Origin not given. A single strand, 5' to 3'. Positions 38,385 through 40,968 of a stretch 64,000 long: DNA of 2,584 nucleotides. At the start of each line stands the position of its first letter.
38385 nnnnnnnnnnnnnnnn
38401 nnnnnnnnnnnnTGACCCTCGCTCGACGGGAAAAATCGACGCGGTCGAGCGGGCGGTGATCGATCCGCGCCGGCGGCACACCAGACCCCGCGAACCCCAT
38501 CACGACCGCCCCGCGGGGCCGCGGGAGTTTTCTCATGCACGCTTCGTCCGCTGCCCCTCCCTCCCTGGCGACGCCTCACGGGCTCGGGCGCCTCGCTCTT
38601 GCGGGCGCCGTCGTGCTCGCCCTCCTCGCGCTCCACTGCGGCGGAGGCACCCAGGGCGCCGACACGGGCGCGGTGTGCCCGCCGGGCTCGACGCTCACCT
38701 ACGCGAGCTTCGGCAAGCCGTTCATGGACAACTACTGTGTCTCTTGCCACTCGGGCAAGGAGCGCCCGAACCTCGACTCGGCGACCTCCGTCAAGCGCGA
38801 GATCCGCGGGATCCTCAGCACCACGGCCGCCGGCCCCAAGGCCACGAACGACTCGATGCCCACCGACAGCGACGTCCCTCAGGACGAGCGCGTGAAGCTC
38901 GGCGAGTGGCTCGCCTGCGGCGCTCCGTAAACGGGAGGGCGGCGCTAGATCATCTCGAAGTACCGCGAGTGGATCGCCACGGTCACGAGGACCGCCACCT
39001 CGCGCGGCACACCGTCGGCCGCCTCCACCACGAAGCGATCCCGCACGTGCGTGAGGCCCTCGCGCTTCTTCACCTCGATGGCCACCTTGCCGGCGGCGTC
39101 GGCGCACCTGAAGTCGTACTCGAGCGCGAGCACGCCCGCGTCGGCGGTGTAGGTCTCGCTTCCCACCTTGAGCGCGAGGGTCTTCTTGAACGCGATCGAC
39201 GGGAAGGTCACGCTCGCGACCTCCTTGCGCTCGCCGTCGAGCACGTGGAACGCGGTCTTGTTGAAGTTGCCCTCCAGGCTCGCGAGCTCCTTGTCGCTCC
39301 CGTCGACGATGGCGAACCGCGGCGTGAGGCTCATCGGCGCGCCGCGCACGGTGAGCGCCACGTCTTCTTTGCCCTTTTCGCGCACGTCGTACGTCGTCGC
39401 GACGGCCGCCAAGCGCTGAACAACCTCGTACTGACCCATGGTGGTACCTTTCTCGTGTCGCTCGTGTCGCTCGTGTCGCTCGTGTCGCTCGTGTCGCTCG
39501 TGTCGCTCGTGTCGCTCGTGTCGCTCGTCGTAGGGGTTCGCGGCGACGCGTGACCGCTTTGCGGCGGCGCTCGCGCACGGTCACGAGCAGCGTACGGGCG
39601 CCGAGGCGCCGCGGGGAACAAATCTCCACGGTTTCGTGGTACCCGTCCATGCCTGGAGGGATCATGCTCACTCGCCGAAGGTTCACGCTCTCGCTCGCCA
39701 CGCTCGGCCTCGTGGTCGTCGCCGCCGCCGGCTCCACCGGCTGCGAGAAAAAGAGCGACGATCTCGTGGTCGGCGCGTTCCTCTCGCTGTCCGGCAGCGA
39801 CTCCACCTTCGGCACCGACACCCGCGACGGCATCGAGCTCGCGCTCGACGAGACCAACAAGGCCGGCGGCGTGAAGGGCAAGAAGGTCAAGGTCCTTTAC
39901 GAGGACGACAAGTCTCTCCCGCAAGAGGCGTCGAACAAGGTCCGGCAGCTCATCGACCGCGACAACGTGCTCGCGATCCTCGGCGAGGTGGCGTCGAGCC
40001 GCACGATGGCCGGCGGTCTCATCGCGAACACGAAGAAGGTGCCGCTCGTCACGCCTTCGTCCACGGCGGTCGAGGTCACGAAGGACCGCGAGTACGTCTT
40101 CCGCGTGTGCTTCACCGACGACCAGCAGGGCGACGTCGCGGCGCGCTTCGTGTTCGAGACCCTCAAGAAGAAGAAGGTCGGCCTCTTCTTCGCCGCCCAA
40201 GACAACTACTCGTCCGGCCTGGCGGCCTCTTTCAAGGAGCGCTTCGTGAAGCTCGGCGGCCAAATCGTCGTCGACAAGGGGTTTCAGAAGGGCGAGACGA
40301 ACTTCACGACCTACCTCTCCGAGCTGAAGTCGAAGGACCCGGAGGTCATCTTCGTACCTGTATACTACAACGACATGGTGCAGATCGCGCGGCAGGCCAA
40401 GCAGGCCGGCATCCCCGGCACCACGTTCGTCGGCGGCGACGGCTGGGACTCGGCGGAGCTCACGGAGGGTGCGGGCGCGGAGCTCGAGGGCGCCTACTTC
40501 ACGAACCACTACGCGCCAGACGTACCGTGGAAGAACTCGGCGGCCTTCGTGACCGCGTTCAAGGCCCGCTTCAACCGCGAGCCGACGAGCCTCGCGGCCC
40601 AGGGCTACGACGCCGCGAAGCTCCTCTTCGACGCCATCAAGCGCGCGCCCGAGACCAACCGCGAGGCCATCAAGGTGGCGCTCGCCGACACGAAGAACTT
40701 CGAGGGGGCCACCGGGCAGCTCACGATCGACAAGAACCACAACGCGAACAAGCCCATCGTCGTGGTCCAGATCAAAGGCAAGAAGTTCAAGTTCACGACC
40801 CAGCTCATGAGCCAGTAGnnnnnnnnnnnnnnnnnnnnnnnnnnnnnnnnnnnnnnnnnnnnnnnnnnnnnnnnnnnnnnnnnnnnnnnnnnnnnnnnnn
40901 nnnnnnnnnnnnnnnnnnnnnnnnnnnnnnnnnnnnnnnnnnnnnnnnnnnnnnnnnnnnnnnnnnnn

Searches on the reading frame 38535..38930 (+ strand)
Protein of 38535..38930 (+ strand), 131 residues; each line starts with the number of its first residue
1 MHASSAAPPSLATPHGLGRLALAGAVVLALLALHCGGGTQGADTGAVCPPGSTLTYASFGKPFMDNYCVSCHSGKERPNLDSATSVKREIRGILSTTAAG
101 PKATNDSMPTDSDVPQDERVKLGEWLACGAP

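Call 3: search_protein_families(library=pfam, proteins=[window:38535-38930:+], max_evalue=1)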
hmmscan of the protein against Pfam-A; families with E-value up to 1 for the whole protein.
window:38535-38930:+ (131 aa): 1 family
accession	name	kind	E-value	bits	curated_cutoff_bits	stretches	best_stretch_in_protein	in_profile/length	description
PF13442.11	Cytochrome_CBB3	-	0.00049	20.8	27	1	60-126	6-68/68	Cytochrome C oxidase, cbb3-type, subunit III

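Call 4: search_protein_families(library=ncbifam, proteins=[window:38535-38930:+], max_evalue=1)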
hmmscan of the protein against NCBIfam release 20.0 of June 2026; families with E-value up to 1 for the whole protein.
window:38535-38930:+ (131 aa): 2 families
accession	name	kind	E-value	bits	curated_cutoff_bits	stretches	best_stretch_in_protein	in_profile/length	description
NF045774.1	cytochro_C551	exception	0.0002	21.3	118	1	26-127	10-107/110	cytochrome c551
NF052339.1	hydrazine_alpha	equivalog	0.19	9.5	800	1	61-93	675-706/804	hydrazine synthase subunit alpha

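Call 9: search_solved_structures(query=window:38535-38930:+, max_evalue=10, show_alignments=3)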
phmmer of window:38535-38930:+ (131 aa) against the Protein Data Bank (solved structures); distinct sequences matched with E-value up to 10: 1.
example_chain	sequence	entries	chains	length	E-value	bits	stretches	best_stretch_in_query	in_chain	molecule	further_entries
3ouq_A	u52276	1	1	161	0.79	12.8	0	64-78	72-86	Cytochrome c family protein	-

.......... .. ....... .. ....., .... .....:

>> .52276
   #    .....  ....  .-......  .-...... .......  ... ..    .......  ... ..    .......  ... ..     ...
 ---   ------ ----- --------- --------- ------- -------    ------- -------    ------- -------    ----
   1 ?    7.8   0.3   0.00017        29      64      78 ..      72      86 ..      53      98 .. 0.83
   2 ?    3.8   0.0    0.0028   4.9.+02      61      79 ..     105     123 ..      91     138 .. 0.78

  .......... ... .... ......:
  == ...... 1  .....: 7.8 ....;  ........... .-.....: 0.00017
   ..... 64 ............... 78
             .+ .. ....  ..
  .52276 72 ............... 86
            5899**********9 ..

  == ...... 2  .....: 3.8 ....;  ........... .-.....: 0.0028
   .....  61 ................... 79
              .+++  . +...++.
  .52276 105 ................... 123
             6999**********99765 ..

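Call 11: find_homologous_proteins(query=window:38535-38930:+)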
Query window:38535-38930:+ (131 aa): 165 proteins with E <= 0.001 among 421 candidates; the best 120 are listed.
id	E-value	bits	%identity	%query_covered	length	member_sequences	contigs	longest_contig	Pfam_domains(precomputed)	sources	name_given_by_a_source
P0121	7.0e-62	225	89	76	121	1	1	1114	-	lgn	-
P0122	8.5e-59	215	86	84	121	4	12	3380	-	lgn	-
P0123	2.2e-58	214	88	76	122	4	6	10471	-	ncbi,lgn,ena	-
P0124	2.0e-48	181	74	88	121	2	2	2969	PF13442.12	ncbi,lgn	-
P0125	4.1e-47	177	73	77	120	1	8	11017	PF13442.12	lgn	-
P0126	7.2e-38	147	62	84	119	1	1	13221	-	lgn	-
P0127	2.1e-34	136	54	89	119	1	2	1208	-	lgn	-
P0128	2.7e-33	133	51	89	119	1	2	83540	-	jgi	-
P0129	4.2e-32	129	50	89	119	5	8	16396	-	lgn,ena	-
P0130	1.0e-31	127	56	86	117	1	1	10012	PF13442.12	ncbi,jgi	jgi:hypothetical protein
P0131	1.3e-31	127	57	85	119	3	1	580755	PF13442.12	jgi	-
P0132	2.4e-31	126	63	70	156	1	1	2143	PF13442.12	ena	-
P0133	5.4e-29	119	54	85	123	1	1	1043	PF13442.12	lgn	-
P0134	5.1e-28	115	49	89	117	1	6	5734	-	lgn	-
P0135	1.3e-27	114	49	94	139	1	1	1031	PF13442.12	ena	-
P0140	1.5e-25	107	52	85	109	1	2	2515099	-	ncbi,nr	ncbi:MAG: hypothetical protein KIT84_19745 [Labilithrix sp.]|nr:hypothetical protein [Labilithrix sp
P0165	1.4e-23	101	46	84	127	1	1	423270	-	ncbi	ncbi:MAG: hypothetical protein U0169_03465 [Polyangiaceae bacterium]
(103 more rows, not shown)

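Call 19: find_encoding_contigs(protein=P0131, flank=6000, max_places=1)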
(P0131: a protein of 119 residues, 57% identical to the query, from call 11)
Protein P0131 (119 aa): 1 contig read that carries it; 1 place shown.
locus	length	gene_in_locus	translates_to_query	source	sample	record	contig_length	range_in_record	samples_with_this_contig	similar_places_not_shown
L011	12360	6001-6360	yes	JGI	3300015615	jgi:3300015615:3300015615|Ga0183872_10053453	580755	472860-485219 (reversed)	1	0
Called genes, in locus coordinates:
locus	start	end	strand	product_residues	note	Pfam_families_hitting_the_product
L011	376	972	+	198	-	PF04542:Sigma70_r2, PF08281:Sigma70_r4_2, PF04545:Sigma70_r4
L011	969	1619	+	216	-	PF00702:Hydrolase, PF12710:HAD, PF13419:HAD_2, PF13242:Hydrolase_like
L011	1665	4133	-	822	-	PF11617:Cu-binding_MopE, PF00884:Sulfatase, PF16347:SGSH_C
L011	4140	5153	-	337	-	PF02899:Phage_int_SAM_1, PF00589:Phage_integrase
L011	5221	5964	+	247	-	PF13417:GST_N_3, PF13409:GST_N_2, PF13410:GST_C_2 (faint)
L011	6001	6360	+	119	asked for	PF13442:Cytochrome_CBB3 (weak)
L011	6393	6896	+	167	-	PF09835:DUF2062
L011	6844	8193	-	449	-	PF05195:AMP_N, PF00557:Peptidase_M24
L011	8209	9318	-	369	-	-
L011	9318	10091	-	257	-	PF13176:TPR_7 (faint), PF13432:TPR_16, PF00515:TPR_1 (faint), PF07719:TPR_2 (weak)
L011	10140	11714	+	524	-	-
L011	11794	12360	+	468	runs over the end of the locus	PF16697:Yop-YscD_cpl, PF00498:FHA, PF00158:Sigma54_activat, PF14532:Sigma54_activ_2, PF25601:AAA_lid_14, PF02954:HTH_8 (faint)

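Call 20: find_encoding_contigs(protein=P0140, flank=6000, max_places=1)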
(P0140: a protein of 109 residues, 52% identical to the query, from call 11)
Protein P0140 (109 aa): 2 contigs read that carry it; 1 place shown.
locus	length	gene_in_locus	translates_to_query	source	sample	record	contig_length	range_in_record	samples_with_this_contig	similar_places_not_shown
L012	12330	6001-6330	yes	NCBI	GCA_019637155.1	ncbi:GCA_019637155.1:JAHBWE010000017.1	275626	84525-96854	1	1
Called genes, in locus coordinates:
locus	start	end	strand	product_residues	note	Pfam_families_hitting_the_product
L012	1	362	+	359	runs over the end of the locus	-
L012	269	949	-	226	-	PF03596:Cad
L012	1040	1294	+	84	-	-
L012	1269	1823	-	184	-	-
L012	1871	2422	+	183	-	PF01066:CDP-OH_P_transf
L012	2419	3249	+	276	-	PF09296:NUDIX-like, PF09297:Zn_ribbon_NUD, PF00293:NUDIX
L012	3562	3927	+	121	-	-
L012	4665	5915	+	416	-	PF07995:GSDH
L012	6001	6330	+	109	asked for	-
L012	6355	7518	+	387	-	PF12773:DZR (faint)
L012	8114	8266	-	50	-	-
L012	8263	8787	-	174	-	PF04237:YjbR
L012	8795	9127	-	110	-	-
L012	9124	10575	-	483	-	PF00027:cNMP_binding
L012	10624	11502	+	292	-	PF03741:TerC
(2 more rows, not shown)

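Call 21: find_encoding_contigs(protein=P0165, flank=6000, max_places=1)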
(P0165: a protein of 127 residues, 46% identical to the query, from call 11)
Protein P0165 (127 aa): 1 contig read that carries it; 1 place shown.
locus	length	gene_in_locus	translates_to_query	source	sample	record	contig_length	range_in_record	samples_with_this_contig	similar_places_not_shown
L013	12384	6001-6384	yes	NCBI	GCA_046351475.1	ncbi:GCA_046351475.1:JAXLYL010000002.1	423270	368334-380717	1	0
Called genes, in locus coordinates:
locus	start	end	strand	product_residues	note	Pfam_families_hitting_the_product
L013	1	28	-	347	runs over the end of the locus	PF06977:SdiA-regulated (faint)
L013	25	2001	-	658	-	PF07973:tRNA_SAD, PF00587:tRNA-synt_2b, PF03129:HGTP_anticodon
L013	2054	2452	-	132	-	PF00903:Glyoxalase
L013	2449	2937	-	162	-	-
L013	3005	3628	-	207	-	-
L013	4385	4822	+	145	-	PF04972:BON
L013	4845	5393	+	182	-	-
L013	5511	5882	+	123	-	PF04828:GFA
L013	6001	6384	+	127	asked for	-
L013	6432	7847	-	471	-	PF07642:BBP2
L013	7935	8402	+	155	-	-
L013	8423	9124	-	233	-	PF00072:Response_reg, PF00486:Trans_reg_C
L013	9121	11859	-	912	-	PF02702:KdpD, PF00582:Usp (weak), PF13493:DUF4118, PF13492:GAF_3, PF13185:GAF_2 (weak), PF00512:HisKA, PF02518:HATPase_c, PF13581:HATPase_c_2 (weak)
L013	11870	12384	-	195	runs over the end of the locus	PF02669:KdpC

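Call 58: predict_structure(alignment_id=A2)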
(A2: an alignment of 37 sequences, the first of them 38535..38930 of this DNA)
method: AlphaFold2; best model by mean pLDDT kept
length: 131 residues; sequences in the alignment: 37
mean_pLDDT: 80.7   pTM: 0.67
mean pLDDT of the five models: 80.7, 80.4, 80.3, 79.6, 78.4
residues with pLDDT >= 90: 70; 70-90: 16; 50-70: 35; < 50: 10
segments of 3 or more residues with pLDDT < 50: 14-18
pLDDT, mean of each block of 10 residues (from residue 1): 53 52 59 61 95 97 91 77 94 94 87 89 97 94
secondary structure, 60 per line:
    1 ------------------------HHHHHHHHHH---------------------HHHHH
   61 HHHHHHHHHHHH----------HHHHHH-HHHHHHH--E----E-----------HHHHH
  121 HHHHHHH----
elements in order: H25-34 H56-72 H83-88 H90-96 H116-127

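Call 60: fold_search(model_id=the predicted structure, library=pdb)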
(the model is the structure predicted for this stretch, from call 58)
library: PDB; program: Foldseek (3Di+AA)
matches with E <= 10: 42; with E <= 0.001: 0
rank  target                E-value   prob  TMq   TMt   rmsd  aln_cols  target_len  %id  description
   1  1cch                  2.0e+00  0.06  0.22  0.30   8.1        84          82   20  THE SOLUTION CONFORMATION OF CYTOCHROME C-551 FROM P.STUTZERI ZOBELL DETERMINED BY NMR+ (released 1994-04-30)
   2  1b8d_B                2.2e+00  0.02  0.14  0.12  10.6        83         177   10  CRYSTAL STRUCTURE OF A PHYCOUROBILIN-CONTAINING PHYCOERYTHRIN (released 1999-02-18)
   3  1ayg_MODEL_1_A        2.5e+00  0.07  0.25  0.36   7.9        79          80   16  SOLUTION STRUCTURE OF CYTOCHROME C-552, NMR, 20 STRUCTURES (released 1998-11-25)
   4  6dan_C                3.8e+00  0.02  0.13  0.07   7.7        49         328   16  PhdJ WT 2 Angstroms resolution (released 2019-04-10)
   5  6daq_A                4.3e+00  0.02  0.14  0.07   7.6        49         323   16  PhdJ bound to substrate intermediate (released 2019-04-10)
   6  7nkj_F                4.9e+00  0.03  0.20  0.07  11.8        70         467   21  Mycobacterium smegmatis ATP synthase F1 state 3 (released 2021-10-27)
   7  6dan_A                4.9e+00  0.02  0.15  0.08   7.2        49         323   12  PhdJ WT 2 Angstroms resolution (released 2019-04-10)
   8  2c7j_B                4.9e+00  0.01  0.15  0.12  10.7        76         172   17  Phycoerythrocyanin from Mastigocladus laminosus, 295 K, 3.0 A (released 2006-01-25)
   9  9hml_A                5.2e+00  0.01  0.12  0.13  10.6        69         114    9  KIR2DL1 bound to RIFIN PfKE01_040007400 (released 2025-04-09)
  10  7sf2_A                5.6e+00  0.02  0.15  0.05  10.0        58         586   10  Crystal Structure of Beta-Galactosidase from Bacteroides cellulosilyticus (released 2021-11-03)
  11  9hfk_A                5.9e+00  0.02  0.15  0.08  13.8        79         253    8  Cryo-EM structure of the freshwater actinorhodopsin, Rhodoluna lacicola (RlActR) (released 2026-03-18)
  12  7sf2_C                5.9e+00  0.02  0.15  0.05  10.0        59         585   10  Crystal Structure of Beta-Galactosidase from Bacteroides cellulosilyticus (released 2021-11-03)
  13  1a9t                  5.9e+00  0.01  0.14  0.07  15.7       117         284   12  BOVINE PURINE NUCLEOSIDE PHOSPHORYLASE COMPLEXED WITH 9-DEAZAINOSINE AND PHOSPHATE (released 1998-06-17)
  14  9mgw_2                6.3e+00  0.01  0.16  0.10  12.4        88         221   15  Dunaliella salina PSI-LHCI-TIDI1 supercomplex (released 2025-06-25)
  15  5vtp                  6.3e+00  0.01  0.15  0.06   8.5        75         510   15  X-ray diffraction data of DNA Polymerase Eta (RAD30) of Saccharomyces cerevisiae with a single magnesium bound in absenc (released 2018-01-24)
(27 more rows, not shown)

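Call 70: find_related_loci(query=A2, collection=metagenome_contigs, flank=6000)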
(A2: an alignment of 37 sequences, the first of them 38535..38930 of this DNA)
Query A2 (131 aa) in metagenome_contigs; peptide patterns used: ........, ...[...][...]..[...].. (x = any residue, [..] = any of these).
600 stretches matched a pattern (row limit reached: there are more); 487 encode a relative of the query (tblastn E <= 1e-3); the best 80 are kept; 80 distinct loci.
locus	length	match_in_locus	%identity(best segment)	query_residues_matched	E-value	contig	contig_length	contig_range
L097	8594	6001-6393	100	1-131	2e-85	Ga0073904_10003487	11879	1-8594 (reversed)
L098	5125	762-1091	56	20-130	6e-36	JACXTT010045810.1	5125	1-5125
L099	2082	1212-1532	52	26-131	8e-30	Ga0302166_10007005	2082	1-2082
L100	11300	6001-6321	51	26-131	1e-29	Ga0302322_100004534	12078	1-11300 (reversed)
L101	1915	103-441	50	22-131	2e-29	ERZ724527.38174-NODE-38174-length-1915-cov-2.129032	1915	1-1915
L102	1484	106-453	48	19-131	3e-29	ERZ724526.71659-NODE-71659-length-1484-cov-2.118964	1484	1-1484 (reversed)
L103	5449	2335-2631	54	35-131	7e-29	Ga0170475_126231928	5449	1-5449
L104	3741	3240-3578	50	22-131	7e-29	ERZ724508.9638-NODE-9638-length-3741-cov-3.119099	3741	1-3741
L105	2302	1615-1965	47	15-131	8e-29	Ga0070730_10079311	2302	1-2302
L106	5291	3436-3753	51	28-131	9e-29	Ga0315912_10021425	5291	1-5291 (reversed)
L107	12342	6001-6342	49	17-131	2e-28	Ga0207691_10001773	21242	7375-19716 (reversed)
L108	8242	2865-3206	49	17-131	2e-28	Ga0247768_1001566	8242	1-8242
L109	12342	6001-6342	49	17-131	2e-28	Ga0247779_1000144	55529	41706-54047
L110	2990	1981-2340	48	11-131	1e-28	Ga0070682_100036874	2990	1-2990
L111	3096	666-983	49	28-131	2e-28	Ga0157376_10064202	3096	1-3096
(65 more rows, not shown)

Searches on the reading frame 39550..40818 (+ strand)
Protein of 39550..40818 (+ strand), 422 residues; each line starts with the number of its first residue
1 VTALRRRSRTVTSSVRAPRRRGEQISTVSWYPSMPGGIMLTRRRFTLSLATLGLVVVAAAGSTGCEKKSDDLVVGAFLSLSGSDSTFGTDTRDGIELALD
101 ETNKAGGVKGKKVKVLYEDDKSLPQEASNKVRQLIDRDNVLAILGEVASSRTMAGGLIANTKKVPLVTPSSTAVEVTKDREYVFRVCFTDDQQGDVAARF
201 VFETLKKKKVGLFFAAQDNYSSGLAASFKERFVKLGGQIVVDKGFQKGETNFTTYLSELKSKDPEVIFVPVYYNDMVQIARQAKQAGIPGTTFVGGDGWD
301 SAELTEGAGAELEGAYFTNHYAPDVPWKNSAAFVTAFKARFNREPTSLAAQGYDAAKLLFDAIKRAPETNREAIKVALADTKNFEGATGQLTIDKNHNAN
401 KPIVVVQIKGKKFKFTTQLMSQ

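Call 42: search_protein_families(library=pfam, proteins=[window:39550-40818:+], max_evalue=0.01)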
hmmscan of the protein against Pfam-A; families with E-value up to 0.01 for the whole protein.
window:39550-40818:+ (422 aa): 4 families
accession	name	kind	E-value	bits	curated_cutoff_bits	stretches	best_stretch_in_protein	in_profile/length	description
PF13458.12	Peripla_BP_6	-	3e-69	234.7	31.7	1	74-410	4-341/343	Periplasmic binding protein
PF13433.12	Peripla_BP_5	-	1.4e-25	90.6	27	1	74-409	3-337/363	Periplasmic binding protein domain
PF01094.35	ANF_receptor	-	1.3e-21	77.5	25.4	1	95-406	6-348/353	Receptor family ligand binding region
PF13407.12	Peripla_BP_4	-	0.00039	20.5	35.1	1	78-298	3-218/258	Periplasmic binding protein domain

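Call 43: search_protein_families(library=ncbifam, proteins=[window:39550-40818:+], max_evalue=0.01)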
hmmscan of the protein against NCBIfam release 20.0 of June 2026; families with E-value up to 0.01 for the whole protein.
window:39550-40818:+ (422 aa): 3 families
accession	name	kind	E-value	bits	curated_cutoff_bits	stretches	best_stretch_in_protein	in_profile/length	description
NF011933.0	PRK15404.1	subfamily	2.5e-48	165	477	1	60-396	15-347/370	high-affinity branched-chain amino acid ABC transporter substrate-binding protein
TIGR03407.1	urea_ABC_UrtA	exception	1.1e-26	93.6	492.75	1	74-410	3-341/361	urea ABC transporter substrate-binding protein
TIGR03669.1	urea_ABC_arch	equivalog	5.5e-18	65.1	494.8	1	77-408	6-336/375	urea ABC transporter substrate-binding protein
